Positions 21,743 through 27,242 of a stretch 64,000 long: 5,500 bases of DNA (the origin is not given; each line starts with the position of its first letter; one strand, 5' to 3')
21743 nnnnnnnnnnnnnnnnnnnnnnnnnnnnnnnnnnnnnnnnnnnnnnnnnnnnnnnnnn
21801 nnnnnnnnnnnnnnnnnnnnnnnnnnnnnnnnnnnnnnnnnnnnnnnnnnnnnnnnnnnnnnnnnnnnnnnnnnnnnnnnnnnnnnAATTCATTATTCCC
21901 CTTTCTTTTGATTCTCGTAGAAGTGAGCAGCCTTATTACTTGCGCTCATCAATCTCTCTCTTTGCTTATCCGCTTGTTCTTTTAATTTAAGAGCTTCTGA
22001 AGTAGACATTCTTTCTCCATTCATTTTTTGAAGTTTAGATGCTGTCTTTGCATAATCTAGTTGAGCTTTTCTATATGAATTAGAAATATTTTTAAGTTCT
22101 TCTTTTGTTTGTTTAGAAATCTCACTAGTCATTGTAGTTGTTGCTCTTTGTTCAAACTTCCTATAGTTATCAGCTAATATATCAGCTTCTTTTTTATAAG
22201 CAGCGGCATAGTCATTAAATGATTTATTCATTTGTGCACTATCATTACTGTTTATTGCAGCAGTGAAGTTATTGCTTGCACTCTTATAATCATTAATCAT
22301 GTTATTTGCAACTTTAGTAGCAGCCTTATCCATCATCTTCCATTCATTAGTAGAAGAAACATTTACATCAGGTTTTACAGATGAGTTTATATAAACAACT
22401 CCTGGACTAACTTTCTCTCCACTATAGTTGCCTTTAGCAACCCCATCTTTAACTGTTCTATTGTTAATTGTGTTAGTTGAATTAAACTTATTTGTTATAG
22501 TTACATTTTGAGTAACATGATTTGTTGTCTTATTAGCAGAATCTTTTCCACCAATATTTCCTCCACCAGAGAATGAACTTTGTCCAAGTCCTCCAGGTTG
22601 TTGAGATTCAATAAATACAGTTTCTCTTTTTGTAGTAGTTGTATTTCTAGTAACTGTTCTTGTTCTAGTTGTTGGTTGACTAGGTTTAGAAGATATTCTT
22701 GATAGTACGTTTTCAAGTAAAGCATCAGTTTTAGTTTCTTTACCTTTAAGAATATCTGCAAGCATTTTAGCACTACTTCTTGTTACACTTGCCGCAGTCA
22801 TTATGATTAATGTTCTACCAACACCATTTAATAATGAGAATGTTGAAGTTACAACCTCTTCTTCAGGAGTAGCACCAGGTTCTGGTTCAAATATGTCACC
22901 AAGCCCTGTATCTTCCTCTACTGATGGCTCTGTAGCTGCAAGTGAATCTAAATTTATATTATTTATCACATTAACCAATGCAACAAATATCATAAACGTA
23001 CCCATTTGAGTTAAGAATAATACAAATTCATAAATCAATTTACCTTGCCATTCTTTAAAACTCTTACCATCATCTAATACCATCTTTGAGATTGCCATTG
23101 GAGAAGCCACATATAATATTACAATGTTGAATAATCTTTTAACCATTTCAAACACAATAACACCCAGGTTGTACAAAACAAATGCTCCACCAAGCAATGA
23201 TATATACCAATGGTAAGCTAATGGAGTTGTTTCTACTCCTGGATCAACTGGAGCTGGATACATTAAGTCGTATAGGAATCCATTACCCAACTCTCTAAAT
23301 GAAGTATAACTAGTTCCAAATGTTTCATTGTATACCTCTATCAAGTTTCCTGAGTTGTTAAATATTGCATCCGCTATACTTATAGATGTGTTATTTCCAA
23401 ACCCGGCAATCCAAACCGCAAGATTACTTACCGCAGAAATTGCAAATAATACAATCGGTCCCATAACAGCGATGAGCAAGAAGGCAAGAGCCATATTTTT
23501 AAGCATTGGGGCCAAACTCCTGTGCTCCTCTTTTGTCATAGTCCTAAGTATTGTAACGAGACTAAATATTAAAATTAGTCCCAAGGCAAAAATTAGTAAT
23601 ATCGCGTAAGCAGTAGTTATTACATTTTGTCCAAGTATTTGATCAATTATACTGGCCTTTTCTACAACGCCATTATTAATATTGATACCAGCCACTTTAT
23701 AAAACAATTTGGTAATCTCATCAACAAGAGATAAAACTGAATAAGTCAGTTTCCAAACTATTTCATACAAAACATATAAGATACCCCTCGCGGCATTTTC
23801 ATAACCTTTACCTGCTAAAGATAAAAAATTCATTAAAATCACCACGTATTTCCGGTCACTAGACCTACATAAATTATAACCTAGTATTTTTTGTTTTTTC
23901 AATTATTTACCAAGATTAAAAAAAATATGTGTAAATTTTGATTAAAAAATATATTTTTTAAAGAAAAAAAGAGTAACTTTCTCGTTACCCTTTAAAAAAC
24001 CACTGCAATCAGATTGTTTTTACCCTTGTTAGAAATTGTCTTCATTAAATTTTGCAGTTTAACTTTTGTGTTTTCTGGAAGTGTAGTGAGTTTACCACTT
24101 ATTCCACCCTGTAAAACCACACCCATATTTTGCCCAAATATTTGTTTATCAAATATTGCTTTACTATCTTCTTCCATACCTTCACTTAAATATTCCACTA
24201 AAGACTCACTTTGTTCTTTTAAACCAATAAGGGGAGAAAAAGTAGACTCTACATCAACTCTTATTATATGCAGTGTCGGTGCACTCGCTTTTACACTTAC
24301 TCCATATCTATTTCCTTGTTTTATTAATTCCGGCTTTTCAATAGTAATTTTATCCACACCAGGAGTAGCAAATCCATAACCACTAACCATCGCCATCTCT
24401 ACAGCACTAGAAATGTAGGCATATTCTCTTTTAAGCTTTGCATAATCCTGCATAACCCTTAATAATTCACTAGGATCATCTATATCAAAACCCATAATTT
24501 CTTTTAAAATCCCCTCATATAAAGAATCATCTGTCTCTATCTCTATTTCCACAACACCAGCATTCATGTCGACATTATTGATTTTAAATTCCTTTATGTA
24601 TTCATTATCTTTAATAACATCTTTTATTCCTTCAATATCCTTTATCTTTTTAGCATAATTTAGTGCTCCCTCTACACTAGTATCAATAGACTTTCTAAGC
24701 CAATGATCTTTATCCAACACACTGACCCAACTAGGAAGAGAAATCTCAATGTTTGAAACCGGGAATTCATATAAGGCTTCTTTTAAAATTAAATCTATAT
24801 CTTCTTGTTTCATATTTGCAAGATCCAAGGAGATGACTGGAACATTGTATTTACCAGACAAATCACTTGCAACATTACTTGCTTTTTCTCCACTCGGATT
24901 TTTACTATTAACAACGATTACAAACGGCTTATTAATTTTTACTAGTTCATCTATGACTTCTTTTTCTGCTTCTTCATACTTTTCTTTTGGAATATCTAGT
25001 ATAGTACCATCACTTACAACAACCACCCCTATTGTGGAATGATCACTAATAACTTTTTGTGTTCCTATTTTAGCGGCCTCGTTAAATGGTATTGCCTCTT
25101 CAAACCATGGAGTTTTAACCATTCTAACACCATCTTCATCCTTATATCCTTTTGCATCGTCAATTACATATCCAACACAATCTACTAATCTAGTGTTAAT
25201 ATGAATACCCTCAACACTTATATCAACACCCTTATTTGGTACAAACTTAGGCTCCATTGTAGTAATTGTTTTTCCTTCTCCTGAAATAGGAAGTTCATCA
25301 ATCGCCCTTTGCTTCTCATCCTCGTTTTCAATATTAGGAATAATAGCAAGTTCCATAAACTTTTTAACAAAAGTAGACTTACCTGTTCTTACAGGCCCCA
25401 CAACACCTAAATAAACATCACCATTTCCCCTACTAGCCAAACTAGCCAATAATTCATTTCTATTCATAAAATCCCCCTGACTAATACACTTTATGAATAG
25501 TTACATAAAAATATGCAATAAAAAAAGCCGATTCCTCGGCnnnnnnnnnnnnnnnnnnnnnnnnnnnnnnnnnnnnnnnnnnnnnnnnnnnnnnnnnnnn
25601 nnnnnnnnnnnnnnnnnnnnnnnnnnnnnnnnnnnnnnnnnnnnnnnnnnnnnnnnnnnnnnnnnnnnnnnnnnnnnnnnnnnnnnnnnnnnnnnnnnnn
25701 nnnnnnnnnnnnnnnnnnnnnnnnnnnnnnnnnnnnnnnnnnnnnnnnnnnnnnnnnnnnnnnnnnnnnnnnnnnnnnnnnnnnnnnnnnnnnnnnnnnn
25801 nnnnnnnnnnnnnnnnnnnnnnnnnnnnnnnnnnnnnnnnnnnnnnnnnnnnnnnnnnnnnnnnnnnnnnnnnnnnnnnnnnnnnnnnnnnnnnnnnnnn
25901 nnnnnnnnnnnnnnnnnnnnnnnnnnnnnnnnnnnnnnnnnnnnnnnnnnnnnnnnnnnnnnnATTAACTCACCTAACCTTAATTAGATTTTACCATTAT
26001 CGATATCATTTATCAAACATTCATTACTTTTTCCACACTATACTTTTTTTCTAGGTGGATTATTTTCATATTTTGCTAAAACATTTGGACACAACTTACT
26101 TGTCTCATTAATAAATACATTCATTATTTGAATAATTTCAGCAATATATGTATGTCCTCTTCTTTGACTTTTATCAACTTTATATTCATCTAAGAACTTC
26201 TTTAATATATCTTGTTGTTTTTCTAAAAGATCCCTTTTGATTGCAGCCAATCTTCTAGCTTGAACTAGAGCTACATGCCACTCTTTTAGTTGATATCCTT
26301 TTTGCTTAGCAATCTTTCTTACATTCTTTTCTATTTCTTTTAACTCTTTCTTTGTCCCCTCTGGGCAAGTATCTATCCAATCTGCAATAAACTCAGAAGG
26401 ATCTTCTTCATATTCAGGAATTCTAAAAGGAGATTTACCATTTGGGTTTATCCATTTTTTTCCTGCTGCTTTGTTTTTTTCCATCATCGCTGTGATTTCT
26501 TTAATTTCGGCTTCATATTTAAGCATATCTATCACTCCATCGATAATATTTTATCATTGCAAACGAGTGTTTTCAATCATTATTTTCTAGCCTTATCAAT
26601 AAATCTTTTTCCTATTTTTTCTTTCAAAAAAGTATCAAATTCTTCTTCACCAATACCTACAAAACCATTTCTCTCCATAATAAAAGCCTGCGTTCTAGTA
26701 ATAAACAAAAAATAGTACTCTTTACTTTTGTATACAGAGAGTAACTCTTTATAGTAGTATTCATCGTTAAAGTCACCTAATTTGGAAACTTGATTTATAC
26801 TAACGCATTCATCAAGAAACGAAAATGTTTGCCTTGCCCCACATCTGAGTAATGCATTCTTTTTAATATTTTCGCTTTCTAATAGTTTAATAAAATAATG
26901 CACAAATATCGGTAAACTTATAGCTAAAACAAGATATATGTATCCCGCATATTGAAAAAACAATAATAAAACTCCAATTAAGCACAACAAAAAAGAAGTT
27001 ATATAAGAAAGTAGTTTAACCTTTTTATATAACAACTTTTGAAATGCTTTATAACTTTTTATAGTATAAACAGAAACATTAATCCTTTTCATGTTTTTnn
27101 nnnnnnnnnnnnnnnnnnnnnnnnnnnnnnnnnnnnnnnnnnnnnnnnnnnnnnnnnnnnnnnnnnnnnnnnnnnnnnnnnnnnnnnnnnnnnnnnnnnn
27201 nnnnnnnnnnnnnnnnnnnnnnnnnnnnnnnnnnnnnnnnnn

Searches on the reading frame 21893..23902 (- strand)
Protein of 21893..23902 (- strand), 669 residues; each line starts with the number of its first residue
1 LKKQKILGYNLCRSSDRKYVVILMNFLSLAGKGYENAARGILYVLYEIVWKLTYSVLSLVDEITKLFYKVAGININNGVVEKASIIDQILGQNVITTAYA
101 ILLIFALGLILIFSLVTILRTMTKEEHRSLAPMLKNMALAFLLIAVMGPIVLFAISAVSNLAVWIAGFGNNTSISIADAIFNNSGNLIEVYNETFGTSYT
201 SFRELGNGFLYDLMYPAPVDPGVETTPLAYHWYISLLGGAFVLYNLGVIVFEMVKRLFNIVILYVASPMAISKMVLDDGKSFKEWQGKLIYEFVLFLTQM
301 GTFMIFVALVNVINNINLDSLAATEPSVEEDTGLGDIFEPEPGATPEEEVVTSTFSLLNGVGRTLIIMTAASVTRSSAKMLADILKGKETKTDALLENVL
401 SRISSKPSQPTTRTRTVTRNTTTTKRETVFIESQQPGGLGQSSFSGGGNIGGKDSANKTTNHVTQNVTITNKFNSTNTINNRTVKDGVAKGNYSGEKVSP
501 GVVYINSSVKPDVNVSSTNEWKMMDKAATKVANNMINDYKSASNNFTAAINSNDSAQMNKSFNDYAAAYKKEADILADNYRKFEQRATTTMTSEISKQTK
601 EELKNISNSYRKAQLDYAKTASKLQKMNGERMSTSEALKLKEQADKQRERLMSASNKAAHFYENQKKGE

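Call 6: search_protein_families(library=pfam, proteins=[window:21893-23902:-], max_evalue=0.001)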
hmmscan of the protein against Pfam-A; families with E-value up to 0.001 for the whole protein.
window:21893-23902:- (669 aa): 0 families

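Call 24: search_protein_families(library=ncbifam, proteins=[window:21893-23902:-], max_evalue=0.1)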
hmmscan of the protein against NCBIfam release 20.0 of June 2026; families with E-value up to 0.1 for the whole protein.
window:21893-23902:- (669 aa): 3 families
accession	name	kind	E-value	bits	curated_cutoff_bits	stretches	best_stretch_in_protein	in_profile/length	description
NF045848.1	MMCAP2_0566_fam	domain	9.3e-32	110.6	90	1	41-389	1-315/322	MMCAP2_0566 family conjugal transfer protein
NF045889.1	ICE_Mbov_0396_TM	equivalog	1e-21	77.7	70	1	41-318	1-265/306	Mbov_0396 family ICE element transmembrane protein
TIGR03943.1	TIGR03943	equivalog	0.064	12.6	88.8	0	95-163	9-82/221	TIGR03943 family putative permease subunit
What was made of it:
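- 21893..23902 (-): VirB6-like polytopic membrane protein (669 aa) of the presumed partner machine. NF045848 scores 110.6 bits (cut-off 90) and NF045889 scores 77.7 bits (cut-off 70) (call 24).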

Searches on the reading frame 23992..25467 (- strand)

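Call 6: search_protein_families(library=pfam, proteins=[window:23992-25467:-], max_evalue=0.001)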
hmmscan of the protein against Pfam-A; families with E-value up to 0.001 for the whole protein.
window:23992-25467:- (491 aa): 3 families
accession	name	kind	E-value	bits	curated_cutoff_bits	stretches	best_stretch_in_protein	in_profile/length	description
PF09547.16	SpoIVA_ATPase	-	2.2e-102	341.9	26.6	1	1-236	1-237/237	Stage IV sporulation protein A, ATPase domain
PF20438.3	SpoIVA_middle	-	7.2e-57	192.8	25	1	237-415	1-179/179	Stage IV sporulation protein A, middle domain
PF20439.3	SpoIVA_C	-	6.9e-18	65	25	1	417-490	2-75/76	Sporulation stage IV protein A, C-terminal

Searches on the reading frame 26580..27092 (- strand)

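Call 6: search_protein_families(library=pfam, proteins=[window:26580-27092:-], max_evalue=0.001)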
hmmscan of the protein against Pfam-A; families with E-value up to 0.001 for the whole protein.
window:26580-27092:- (170 aa): 1 family
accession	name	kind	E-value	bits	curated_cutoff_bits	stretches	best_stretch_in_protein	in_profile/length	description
PF14317.12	YcxB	-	3.4e-07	30.4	23.3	1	108-156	13-61/61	YcxB-like protein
